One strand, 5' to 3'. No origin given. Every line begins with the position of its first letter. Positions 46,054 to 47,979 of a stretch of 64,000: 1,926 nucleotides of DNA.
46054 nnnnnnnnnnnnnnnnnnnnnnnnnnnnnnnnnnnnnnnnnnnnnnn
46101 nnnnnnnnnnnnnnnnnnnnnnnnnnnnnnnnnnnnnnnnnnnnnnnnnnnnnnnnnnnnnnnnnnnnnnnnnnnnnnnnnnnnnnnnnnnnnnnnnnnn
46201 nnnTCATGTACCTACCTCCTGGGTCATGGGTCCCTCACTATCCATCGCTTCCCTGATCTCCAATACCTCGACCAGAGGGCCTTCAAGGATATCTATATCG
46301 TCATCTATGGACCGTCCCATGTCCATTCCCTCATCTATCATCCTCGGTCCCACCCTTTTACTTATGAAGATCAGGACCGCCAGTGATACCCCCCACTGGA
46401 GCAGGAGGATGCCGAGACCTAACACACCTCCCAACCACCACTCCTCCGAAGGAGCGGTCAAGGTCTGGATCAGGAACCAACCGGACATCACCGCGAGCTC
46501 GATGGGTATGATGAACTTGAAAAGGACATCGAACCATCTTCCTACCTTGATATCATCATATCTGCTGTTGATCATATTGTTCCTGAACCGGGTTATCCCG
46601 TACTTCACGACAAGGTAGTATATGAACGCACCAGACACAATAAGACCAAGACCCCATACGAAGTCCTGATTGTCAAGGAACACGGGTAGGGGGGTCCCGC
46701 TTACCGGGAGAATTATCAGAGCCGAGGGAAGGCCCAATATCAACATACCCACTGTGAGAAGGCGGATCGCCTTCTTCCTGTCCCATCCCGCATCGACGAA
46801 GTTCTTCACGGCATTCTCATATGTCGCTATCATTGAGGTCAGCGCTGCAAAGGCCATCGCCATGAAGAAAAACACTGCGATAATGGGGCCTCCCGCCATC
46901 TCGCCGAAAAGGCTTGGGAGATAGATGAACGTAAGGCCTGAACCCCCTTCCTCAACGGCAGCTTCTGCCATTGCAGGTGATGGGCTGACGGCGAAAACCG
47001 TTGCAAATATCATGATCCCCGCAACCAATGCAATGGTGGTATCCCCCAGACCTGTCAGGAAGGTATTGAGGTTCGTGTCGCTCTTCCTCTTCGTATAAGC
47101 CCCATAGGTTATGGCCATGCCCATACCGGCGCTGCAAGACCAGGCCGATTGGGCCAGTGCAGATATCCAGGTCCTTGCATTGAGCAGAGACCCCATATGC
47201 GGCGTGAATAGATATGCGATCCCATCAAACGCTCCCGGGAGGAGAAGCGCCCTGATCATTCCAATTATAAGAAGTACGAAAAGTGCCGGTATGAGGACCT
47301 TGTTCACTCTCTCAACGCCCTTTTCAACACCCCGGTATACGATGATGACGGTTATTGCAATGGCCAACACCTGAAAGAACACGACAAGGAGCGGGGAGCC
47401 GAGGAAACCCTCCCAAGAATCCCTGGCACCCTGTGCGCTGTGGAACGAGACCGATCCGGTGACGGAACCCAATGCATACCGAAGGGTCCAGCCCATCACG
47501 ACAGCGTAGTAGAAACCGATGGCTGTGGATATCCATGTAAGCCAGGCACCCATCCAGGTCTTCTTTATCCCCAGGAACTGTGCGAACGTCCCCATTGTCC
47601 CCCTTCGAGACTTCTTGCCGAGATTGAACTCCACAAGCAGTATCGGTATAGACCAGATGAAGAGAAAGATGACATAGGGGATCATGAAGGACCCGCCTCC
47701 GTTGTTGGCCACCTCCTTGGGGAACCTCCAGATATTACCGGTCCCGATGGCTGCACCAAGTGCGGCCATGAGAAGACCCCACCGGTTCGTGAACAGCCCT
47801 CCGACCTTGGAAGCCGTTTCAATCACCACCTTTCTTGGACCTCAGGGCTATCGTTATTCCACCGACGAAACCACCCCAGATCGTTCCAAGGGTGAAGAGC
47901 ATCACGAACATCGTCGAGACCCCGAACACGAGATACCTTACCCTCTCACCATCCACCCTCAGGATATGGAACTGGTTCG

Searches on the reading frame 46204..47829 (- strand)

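Call 15: search_protein_families(library=pfam, proteins=[window:46204-47829:-], max_evalue=0.01)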
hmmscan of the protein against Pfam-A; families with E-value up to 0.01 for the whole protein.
window:46204-47829:- (541 aa): 1 family
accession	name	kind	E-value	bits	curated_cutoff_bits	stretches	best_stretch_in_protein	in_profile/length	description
PF00209.24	SNF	-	1.2e-64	219.4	27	2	155-465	182-493/524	Sodium:neurotransmitter symporter family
